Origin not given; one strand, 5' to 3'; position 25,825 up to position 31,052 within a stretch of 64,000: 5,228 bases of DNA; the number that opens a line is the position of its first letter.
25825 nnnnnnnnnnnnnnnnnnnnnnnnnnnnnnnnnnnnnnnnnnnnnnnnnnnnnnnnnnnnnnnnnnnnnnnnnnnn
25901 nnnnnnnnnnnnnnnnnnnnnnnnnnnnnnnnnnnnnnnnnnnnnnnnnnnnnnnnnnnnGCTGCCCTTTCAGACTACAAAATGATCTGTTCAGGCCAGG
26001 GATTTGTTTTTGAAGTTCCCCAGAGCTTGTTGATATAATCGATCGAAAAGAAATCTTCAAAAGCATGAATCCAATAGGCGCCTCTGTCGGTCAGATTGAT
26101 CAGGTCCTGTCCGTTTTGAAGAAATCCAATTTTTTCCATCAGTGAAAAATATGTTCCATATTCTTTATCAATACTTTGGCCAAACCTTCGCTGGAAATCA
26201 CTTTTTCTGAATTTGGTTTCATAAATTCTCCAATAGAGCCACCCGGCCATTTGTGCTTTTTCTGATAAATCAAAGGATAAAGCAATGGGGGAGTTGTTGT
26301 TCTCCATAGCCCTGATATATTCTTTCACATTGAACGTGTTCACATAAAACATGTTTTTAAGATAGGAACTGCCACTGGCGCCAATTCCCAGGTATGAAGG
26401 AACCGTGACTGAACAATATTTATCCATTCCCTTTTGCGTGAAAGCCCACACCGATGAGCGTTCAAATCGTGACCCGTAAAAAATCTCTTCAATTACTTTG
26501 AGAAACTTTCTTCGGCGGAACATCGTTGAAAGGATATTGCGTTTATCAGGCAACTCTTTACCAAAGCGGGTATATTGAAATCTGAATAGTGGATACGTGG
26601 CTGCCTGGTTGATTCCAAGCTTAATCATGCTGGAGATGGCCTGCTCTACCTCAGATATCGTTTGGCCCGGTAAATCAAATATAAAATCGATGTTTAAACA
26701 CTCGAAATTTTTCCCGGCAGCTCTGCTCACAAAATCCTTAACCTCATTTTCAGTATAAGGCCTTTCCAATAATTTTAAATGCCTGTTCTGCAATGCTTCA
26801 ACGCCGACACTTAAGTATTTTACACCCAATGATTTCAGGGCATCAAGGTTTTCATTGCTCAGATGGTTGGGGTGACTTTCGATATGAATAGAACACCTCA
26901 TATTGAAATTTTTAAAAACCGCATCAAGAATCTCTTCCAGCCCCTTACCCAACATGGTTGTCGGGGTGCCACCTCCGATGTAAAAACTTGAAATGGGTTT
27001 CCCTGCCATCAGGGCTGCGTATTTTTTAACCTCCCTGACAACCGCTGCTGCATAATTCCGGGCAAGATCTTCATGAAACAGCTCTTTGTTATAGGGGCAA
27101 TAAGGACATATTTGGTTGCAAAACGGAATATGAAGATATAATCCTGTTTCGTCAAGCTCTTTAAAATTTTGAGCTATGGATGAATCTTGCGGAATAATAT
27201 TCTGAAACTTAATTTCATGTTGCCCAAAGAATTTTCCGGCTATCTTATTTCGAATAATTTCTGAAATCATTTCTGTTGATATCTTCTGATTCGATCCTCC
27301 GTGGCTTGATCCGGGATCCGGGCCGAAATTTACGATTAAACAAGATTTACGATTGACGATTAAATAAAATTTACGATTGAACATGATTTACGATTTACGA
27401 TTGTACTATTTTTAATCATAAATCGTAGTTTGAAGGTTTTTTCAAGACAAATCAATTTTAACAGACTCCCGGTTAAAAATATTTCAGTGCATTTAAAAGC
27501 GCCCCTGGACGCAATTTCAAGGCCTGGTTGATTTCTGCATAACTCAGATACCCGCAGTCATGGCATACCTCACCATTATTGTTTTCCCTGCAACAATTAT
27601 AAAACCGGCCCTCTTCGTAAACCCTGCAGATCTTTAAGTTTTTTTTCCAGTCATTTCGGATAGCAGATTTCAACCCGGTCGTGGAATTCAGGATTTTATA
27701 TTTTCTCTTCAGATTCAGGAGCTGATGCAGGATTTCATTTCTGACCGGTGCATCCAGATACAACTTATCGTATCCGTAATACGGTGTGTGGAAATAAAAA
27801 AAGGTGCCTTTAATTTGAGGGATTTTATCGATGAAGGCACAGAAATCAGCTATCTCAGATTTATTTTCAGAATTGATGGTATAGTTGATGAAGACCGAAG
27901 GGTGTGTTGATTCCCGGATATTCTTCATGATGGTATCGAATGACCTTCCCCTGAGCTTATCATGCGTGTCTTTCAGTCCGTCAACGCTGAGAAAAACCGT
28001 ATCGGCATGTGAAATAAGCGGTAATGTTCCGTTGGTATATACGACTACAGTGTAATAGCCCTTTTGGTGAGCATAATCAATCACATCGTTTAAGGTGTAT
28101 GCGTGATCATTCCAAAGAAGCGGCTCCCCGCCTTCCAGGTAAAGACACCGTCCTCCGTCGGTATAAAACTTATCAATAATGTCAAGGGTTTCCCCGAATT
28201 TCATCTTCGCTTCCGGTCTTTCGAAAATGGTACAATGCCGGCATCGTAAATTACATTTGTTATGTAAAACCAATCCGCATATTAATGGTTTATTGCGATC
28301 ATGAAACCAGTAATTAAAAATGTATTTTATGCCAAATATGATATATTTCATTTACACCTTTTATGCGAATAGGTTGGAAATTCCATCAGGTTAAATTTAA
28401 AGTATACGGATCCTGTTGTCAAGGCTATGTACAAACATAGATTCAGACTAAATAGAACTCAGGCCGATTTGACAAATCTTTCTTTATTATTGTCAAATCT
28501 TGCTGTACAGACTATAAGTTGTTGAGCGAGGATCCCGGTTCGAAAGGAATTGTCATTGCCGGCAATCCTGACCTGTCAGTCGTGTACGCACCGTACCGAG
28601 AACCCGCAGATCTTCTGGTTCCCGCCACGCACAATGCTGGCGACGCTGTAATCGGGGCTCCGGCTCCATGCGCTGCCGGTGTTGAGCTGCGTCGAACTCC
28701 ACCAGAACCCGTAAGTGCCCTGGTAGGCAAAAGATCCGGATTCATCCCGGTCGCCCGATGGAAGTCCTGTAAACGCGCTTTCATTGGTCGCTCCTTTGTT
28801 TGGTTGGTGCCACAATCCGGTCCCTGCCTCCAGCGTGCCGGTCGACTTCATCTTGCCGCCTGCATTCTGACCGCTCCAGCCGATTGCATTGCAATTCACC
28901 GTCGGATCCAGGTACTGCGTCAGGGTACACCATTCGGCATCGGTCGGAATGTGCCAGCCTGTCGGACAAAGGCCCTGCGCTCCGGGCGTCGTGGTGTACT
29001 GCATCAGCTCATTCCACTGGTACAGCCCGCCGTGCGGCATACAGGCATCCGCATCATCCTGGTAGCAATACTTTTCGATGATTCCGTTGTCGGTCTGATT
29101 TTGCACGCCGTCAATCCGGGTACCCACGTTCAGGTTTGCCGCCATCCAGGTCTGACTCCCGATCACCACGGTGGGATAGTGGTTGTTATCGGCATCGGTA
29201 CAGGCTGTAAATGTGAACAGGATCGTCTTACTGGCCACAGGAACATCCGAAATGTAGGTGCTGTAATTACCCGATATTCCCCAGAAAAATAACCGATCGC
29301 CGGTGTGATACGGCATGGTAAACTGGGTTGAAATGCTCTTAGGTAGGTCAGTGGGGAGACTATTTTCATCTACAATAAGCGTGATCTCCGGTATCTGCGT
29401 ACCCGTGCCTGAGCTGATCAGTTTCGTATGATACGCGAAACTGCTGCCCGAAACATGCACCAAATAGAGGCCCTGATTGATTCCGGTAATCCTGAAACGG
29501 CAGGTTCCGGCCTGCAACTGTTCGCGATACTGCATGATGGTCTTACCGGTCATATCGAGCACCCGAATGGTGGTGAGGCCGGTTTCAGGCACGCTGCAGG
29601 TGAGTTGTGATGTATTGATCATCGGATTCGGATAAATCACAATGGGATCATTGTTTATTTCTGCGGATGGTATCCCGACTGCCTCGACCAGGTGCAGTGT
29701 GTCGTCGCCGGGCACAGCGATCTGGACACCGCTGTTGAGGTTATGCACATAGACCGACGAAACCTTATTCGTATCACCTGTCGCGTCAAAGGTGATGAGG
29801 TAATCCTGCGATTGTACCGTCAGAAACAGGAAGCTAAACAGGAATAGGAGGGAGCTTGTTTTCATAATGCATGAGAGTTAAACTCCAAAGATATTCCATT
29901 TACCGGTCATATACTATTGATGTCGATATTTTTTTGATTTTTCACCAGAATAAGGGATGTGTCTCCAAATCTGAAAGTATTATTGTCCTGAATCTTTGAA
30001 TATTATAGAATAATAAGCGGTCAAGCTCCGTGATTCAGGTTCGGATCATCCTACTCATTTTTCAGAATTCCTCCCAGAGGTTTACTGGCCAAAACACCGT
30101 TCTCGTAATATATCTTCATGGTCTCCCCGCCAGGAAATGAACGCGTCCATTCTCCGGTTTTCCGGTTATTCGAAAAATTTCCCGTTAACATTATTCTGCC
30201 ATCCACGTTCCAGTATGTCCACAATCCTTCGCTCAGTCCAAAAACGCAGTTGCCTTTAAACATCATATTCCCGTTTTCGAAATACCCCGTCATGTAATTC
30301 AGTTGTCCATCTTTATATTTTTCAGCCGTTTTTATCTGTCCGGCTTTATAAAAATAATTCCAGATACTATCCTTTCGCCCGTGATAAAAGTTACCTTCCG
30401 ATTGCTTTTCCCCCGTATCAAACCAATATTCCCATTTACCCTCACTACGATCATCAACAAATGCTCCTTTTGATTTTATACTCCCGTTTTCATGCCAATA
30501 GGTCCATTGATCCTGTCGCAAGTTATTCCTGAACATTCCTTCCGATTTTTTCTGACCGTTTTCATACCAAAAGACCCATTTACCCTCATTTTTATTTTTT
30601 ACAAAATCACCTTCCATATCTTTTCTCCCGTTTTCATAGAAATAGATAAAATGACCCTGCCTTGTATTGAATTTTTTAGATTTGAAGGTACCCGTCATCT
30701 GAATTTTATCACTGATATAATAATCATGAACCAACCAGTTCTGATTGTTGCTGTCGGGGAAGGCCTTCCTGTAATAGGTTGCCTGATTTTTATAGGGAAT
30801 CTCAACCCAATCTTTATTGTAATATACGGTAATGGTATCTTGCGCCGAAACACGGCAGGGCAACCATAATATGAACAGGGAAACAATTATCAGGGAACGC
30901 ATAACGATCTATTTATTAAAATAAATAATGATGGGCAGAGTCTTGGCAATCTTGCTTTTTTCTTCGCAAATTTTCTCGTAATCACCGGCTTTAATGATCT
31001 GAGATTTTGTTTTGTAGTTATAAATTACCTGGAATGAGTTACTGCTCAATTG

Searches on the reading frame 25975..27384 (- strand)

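Call 3: search_protein_families(library=pfam, proteins=[window:25975-27384:-])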
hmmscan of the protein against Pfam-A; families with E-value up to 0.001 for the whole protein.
window:25975-27384:- (469 aa): 1 family
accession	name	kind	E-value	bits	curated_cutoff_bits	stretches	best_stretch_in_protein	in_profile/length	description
PF04055.27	Radical_SAM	-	1.8e-22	80.7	29.5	1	84-250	2-163/166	Radical SAM superfamily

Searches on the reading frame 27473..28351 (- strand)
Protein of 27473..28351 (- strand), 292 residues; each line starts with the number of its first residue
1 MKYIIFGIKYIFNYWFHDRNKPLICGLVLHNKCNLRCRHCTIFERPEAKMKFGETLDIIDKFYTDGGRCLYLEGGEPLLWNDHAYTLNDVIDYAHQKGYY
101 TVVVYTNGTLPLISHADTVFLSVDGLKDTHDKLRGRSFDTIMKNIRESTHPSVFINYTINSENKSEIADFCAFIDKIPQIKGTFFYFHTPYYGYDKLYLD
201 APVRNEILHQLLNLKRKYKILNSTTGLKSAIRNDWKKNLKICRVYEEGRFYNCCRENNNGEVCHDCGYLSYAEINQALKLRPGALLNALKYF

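Call 76: search_protein_families(library=pfam, proteins=[window:27473-28351:-], max_evalue=0.001)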
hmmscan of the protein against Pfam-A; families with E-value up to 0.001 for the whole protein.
window:27473-28351:- (292 aa): 2 families
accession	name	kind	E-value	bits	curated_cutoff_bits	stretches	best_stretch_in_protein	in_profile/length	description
PF04055.27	Radical_SAM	-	7.3e-14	52.7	29.5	1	29-173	3-165/166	Radical SAM superfamily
PF13353.11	Fer4_12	-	0.00058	20.6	22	0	30-115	12-99/137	4Fe-4S single cluster domain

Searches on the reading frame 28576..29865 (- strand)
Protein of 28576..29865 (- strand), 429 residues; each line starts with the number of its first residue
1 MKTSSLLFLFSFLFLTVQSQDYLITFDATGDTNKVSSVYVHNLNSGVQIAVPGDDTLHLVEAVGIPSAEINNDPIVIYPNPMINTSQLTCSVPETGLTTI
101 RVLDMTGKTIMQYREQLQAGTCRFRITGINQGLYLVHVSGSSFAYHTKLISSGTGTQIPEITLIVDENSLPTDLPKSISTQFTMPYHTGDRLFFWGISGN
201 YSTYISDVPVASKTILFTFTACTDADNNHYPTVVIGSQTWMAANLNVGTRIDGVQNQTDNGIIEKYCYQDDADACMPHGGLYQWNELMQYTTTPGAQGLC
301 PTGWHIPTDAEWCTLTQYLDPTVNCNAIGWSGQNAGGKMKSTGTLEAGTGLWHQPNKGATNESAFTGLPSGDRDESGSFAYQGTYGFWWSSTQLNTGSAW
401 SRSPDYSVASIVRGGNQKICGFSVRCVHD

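Call 76: search_protein_families(library=pfam, proteins=[window:28576-29865:-], max_evalue=0.001)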
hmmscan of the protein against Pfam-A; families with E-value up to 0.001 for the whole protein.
window:28576-29865:- (429 aa): 2 families
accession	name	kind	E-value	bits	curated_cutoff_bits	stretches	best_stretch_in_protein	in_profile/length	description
PF09603.15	Fib_succ_major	-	1.9e-35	123.3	33.9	1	233-427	1-186/187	Fibrobacter succinogenes major domain (Fib_succ_major)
PF18962.6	Por_Secre_tail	-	5.1e-09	36.7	27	1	77-150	1-74/75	Secretion system C-terminal sorting domain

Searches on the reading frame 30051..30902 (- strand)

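Call 76: search_protein_families(library=pfam, proteins=[window:30051-30902:-], max_evalue=0.001)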
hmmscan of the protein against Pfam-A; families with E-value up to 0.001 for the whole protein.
window:30051-30902:- (283 aa): 1 family
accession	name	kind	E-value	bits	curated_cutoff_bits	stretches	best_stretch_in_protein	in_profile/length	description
PF07661.19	MORN_2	-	6.5e-12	44.7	29.6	0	106-126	2-22/22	MORN repeat variant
